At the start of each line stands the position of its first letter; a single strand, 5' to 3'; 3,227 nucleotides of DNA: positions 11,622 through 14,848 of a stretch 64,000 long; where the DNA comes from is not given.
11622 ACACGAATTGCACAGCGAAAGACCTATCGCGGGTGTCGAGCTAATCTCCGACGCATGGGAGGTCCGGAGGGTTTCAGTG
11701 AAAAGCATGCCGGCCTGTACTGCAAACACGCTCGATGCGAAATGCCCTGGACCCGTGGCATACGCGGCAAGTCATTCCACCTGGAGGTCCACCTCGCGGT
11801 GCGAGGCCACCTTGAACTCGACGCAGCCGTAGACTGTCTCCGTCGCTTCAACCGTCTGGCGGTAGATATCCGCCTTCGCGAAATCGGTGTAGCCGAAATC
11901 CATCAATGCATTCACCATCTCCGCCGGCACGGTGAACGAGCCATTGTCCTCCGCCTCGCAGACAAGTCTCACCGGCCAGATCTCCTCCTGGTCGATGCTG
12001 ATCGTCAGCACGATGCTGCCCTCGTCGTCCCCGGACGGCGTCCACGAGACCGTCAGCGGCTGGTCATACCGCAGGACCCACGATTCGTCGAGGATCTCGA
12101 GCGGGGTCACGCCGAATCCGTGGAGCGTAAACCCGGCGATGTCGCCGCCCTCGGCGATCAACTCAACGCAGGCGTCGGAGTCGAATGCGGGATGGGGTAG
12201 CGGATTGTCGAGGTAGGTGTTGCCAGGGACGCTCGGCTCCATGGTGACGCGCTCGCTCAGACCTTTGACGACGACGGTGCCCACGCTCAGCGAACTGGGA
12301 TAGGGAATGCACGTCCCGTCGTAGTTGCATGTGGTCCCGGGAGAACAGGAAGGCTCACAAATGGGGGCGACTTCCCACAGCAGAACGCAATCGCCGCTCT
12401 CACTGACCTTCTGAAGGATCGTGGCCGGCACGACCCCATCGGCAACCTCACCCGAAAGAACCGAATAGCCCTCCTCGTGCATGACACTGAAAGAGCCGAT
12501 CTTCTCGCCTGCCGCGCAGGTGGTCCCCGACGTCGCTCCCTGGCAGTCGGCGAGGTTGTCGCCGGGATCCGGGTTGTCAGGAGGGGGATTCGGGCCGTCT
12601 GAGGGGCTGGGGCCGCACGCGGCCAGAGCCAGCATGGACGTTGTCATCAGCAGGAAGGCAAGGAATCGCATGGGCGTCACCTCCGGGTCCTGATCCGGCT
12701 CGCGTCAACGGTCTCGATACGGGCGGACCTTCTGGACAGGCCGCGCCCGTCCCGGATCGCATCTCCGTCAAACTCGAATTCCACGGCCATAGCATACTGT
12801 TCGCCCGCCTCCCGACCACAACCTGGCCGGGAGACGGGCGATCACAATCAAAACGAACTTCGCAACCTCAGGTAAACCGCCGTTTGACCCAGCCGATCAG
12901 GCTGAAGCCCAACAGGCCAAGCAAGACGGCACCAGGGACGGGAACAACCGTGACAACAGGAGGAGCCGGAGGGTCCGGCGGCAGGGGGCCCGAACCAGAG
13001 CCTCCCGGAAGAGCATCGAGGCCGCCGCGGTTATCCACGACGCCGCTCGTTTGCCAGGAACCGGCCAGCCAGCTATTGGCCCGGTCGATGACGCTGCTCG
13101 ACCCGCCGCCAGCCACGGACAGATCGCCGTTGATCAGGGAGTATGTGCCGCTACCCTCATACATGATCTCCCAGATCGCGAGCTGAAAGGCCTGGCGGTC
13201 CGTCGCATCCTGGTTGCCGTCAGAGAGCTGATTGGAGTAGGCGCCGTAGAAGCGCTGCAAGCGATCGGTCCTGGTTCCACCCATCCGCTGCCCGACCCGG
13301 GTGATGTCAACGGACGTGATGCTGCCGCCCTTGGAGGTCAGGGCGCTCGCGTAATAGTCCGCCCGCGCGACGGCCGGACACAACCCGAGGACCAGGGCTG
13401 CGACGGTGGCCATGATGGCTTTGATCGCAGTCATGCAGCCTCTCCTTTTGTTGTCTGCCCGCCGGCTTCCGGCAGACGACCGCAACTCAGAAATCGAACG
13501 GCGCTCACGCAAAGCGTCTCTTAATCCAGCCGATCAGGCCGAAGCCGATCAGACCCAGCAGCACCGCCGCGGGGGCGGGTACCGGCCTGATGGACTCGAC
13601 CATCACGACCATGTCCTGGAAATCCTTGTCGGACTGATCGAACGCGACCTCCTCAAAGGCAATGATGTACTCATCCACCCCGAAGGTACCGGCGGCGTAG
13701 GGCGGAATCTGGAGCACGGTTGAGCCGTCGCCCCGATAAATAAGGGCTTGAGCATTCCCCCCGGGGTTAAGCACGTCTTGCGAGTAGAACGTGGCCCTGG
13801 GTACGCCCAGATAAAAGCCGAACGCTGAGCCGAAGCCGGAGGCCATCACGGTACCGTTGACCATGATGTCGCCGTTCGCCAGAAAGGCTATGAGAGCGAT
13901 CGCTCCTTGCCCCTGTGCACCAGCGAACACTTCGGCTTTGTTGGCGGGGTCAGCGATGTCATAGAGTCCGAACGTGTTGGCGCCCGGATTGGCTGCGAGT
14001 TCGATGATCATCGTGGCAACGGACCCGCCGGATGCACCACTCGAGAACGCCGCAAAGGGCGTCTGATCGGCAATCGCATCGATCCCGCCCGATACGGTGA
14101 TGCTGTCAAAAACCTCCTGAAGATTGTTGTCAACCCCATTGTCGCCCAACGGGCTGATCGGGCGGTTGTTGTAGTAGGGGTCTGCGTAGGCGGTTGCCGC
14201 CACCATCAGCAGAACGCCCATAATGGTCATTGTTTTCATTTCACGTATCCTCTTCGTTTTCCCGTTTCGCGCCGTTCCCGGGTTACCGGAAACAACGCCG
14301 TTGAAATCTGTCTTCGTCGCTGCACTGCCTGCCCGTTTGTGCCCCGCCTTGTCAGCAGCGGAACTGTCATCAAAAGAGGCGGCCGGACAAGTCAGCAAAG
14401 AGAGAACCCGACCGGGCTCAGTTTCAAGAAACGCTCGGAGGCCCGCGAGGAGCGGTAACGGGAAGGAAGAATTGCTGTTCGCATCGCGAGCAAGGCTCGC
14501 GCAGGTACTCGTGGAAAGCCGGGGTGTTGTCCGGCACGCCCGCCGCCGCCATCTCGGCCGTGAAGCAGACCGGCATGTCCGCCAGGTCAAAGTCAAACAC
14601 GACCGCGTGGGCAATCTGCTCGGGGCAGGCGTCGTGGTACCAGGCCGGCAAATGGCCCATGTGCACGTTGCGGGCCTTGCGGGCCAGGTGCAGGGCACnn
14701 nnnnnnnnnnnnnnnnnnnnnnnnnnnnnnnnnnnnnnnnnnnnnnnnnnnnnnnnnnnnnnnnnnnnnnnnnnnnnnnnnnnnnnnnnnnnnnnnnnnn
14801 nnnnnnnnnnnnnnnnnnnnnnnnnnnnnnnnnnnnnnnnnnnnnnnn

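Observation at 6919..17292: Compact exosortase module with separate EpsI, paired cargo paralogs and a 1481-aa TPR protein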

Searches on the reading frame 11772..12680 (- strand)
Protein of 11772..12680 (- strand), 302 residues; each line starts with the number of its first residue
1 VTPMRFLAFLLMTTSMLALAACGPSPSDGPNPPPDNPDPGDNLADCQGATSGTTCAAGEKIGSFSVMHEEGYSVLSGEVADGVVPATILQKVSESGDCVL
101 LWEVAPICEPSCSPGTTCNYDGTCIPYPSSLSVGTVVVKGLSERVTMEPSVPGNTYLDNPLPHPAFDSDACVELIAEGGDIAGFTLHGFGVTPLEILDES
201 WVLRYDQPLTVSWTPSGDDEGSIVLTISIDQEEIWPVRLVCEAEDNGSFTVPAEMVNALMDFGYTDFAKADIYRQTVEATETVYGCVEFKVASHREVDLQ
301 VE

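Call 3: search_protein_families(library=ncbifam, proteins=[window:11772-12680:-], max_evalue=0.01)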
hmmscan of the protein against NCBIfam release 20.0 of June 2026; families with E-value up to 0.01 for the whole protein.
window:11772-12680:- (302 aa): 0 families

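Call 4: search_protein_families(library=pfam, proteins=[window:11772-12680:-], max_evalue=0.01)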
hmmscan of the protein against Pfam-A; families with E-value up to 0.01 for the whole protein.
window:11772-12680:- (302 aa): 0 families

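Call 70: search_protein_families(library=padloc, proteins=[window:11772-12680:-], max_evalue=0.01)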
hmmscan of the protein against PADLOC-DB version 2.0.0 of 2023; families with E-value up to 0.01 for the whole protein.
window:11772-12680:- (302 aa): 0 families
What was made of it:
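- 11772..12671 (-): Cys-rich lipoprotein (299 aa, lipobox LAAC, 11 Cys); an accessory gene specific to this lineage. No family hit (calls 3, 4, 70).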

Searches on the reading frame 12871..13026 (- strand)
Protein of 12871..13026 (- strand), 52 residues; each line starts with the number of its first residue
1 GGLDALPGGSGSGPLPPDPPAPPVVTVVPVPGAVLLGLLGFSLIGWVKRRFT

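Call 6: search_protein_families(library=ncbifam, proteins=[window:12871-13026:-], max_evalue=10)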
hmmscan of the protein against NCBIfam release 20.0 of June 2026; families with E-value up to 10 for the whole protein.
seq(52 aa): 3 families
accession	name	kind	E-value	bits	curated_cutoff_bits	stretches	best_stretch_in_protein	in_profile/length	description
NF038129.1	PEP_NF038129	equivalog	0.032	14.1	65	1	23-50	166-193/194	NF038129 family PEP-CTERM protein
NF033947.0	PEP-cistern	hypoth_equivalog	0.094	12.4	60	1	8-50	158-195/195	cistern family PEP-CTERM protein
NF045638.1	Mrt_dep_phytase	exception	0.12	11.1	440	1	21-50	401-428/430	myxosortase-dependent phytase-like phosphatase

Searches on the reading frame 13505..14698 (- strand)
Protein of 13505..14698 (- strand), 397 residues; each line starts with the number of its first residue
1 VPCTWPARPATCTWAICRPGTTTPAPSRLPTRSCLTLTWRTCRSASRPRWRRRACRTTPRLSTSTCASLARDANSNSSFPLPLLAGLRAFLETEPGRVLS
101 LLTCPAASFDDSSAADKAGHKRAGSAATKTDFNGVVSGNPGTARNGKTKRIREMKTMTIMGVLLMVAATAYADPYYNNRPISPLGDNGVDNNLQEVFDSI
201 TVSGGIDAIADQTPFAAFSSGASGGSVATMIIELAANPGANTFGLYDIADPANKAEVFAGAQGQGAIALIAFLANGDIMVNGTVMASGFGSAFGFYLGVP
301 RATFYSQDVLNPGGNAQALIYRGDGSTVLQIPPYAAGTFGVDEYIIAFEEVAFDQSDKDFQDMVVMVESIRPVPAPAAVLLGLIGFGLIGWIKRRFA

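Call 3: search_protein_families(library=ncbifam, proteins=[window:13505-14698:-], max_evalue=0.01)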
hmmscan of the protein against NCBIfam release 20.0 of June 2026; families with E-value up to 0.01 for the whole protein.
window:13505-14698:- (397 aa): 1 family
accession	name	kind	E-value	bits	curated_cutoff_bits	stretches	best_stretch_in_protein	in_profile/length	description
NF038129.1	PEP_NF038129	equivalog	0.0011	18.9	65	1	255-395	63-193/194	NF038129 family PEP-CTERM protein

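Call 4: search_protein_families(library=pfam, proteins=[window:13505-14698:-], max_evalue=0.01)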
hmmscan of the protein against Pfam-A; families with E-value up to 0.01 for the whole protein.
window:13505-14698:- (397 aa): 2 families
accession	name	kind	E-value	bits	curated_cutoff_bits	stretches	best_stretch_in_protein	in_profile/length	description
PF13448.11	DUF4114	-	0.0026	19.1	27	1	302-368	30-83/85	Domain of unknown function (DUF4114)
PF07589.16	PEP-CTERM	-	0.0075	16.8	20.7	1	372-395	1-24/24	PEP-CTERM motif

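Call 70: search_protein_families(library=padloc, proteins=[window:13505-14698:-], max_evalue=0.01)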
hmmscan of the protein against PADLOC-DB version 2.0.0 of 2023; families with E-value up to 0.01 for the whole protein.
window:13505-14698:- (397 aa): 0 families

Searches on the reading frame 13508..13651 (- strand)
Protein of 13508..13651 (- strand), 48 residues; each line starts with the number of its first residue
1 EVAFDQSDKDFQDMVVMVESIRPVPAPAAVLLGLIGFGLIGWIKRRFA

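Call 6: search_protein_families(library=ncbifam, proteins=[window:13508-13651:-], max_evalue=10)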
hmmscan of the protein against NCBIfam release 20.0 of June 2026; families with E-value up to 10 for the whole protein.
seq(48 aa): 6 families
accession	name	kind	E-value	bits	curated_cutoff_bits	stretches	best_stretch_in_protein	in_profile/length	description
NF038129.1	PEP_NF038129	equivalog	0.0018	18.2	65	1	13-46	160-193/194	NF038129 family PEP-CTERM protein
NF038126.1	PEP_CTERM_FxDxF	subfamily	0.0022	18.2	50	1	21-46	139-164/165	FxDxF family PEP-CTERM protein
NF033465.3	PTPA-CTERM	subfamily_domain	0.01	16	29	1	24-46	1-22/26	PTPA-CTERM sorting domain-containing protein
NF038124.1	PEP_CTERM_TLD_A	exception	0.018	14.6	100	1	17-46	204-233/235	PEP_CTERM-anchored TLD domain-containing protein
NF033947.0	PEP-cistern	hypoth_equivalog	0.027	14.2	60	1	18-46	167-195/195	cistern family PEP-CTERM protein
NF038119.1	PEP_CTERM_MHFG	equivalog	0.13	12.6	100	1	15-46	227-258/260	MHFG family PEP-CTERM protein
